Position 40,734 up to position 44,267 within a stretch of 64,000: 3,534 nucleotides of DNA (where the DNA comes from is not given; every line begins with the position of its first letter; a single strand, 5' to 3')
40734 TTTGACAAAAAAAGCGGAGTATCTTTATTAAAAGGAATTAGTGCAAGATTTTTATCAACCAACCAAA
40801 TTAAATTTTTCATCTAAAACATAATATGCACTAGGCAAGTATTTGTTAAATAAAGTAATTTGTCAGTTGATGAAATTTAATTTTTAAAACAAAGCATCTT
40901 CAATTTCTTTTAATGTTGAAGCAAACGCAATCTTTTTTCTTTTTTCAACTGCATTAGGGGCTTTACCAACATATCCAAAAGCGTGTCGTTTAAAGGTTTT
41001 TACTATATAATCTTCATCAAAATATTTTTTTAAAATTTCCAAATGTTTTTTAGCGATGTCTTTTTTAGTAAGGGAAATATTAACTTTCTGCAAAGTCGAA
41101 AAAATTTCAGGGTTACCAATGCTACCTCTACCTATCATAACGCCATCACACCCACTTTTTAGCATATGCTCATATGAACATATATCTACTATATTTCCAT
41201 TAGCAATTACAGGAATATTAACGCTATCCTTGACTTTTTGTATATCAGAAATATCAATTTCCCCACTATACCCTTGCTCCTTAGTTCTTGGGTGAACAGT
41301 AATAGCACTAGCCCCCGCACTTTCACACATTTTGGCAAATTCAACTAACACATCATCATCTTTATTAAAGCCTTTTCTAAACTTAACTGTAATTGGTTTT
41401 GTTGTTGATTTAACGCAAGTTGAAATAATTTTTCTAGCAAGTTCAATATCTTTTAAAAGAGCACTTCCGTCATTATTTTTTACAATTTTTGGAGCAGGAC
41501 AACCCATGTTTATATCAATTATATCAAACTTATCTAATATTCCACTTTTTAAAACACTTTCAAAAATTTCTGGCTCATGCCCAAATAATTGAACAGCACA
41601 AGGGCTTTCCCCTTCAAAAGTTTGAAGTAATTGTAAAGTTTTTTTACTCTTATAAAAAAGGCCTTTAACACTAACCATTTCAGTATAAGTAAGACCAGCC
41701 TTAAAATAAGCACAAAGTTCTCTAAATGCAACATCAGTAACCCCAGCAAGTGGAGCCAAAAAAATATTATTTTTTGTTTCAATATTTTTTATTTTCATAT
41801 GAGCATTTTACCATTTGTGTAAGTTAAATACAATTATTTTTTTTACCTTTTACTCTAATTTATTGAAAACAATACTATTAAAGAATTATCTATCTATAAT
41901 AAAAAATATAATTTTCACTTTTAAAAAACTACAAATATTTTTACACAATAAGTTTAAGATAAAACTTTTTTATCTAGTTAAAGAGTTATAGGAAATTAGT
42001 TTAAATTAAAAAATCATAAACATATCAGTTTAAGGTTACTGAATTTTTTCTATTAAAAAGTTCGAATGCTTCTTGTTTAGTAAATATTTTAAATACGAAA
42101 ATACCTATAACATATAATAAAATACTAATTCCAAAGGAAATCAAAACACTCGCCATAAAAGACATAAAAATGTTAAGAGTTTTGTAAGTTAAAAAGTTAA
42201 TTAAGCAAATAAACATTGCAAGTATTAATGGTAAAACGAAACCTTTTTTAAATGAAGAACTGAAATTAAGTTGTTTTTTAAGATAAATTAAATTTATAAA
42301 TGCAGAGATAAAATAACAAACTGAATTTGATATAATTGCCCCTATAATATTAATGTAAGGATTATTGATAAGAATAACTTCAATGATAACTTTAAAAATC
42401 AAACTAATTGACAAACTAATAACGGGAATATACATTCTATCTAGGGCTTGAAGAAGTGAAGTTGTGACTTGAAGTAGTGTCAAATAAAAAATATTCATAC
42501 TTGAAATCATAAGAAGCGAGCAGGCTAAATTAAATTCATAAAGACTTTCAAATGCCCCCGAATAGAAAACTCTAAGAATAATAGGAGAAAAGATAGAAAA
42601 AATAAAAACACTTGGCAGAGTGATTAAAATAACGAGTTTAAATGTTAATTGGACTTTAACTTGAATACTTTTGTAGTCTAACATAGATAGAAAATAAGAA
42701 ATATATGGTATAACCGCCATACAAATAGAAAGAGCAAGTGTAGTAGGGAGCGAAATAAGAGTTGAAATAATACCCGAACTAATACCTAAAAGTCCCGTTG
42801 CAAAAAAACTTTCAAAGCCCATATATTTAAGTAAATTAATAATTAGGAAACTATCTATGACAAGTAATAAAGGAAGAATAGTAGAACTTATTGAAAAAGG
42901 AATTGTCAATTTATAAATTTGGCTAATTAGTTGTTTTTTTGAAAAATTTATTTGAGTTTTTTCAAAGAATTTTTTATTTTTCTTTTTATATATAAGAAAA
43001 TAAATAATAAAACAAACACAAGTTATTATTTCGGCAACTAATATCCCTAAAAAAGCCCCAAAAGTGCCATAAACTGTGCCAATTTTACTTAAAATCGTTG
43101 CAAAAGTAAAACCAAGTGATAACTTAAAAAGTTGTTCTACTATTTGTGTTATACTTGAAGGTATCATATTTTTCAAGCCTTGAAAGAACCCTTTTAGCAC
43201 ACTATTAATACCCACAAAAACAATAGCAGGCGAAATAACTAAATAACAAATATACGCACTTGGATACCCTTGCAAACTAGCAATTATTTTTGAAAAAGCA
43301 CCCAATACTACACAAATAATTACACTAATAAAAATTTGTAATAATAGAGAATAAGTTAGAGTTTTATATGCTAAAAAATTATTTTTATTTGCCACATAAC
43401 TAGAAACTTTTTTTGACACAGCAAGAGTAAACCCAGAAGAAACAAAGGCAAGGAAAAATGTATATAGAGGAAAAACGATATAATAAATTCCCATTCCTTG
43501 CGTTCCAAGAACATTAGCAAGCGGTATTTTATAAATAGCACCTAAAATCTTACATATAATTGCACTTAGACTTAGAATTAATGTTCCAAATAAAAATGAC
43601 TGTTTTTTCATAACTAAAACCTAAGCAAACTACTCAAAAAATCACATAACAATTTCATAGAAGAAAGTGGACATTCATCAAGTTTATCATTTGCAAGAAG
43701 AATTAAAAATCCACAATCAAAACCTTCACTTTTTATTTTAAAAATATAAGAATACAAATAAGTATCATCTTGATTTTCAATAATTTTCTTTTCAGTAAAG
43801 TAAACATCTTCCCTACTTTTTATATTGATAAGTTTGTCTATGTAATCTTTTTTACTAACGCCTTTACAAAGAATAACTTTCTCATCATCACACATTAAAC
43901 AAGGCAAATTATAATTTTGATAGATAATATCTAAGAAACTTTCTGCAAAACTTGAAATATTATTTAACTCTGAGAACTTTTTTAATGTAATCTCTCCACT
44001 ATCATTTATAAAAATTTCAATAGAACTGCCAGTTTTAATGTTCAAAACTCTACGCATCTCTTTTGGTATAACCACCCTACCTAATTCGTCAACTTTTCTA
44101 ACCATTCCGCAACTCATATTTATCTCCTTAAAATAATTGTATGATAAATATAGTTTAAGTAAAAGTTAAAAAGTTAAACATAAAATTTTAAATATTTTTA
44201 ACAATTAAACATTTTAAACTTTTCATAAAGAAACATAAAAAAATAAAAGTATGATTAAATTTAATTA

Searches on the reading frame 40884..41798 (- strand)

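Call 16: search_protein_families(library=pfam, proteins=[window:40884-41798:-])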
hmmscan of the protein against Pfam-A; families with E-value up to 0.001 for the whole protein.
window:40884-41798:- (304 aa): 3 families
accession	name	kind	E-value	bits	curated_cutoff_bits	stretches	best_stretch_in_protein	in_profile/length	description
PF01207.24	Dus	-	5.8e-74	249.4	20.4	1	14-295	2-294/311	Dihydrouridine synthase (Dus)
PF00977.27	His_biosynth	-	3.9e-05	23.7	23.6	1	137-224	134-220/228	Histidine biosynthesis protein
PF03740.19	PdxJ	-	0.00012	21.7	24.5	1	149-207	21-79/234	Pyridoxal phosphate biosynthesis protein PdxJ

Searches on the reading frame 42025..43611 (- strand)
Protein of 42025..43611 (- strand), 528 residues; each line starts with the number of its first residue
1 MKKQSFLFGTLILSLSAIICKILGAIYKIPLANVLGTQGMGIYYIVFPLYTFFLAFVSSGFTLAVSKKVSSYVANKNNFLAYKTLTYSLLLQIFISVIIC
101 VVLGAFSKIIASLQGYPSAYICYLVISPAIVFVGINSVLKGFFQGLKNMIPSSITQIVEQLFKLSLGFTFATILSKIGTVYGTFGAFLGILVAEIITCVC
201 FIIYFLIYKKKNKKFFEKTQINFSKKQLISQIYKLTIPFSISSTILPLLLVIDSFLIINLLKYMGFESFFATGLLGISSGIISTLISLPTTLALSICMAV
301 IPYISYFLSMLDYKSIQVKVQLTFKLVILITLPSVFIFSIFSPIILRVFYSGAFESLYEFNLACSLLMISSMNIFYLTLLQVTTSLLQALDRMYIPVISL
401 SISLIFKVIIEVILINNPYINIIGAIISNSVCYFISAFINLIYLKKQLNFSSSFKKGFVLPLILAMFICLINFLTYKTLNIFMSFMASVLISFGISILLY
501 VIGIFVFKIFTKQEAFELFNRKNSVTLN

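Call 16: search_protein_families(library=pfam, proteins=[window:42025-43611:-])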
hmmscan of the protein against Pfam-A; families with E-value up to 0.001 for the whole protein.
window:42025-43611:- (528 aa): 2 families
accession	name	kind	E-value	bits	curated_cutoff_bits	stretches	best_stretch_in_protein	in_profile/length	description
PF01943.22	Polysacc_synt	-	1.4e-27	97.3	28.2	1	9-305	4-271/274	Polysaccharide biosynthesis protein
PF01554.23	MatE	-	7e-10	39.3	24.9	2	23-168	12-160/161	MatE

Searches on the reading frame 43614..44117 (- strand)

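Call 59: search_protein_families(library=pfam, proteins=[window:43614-44117:-], max_evalue=0.01)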
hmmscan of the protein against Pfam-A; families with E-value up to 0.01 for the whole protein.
window:43614-44117:- (167 aa): 2 families
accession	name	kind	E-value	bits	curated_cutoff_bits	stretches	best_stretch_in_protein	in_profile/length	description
PF04014.23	MazE_antitoxin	-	1.1e-12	48.1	24.7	1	6-47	1-42/48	Antidote-toxin recognition MazE, bacterial antitoxin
PF15714.11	SpoVT_C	-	1.2e-09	38.7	27.5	1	54-149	2-108/128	Stage V sporulation protein T C-terminal, transcription factor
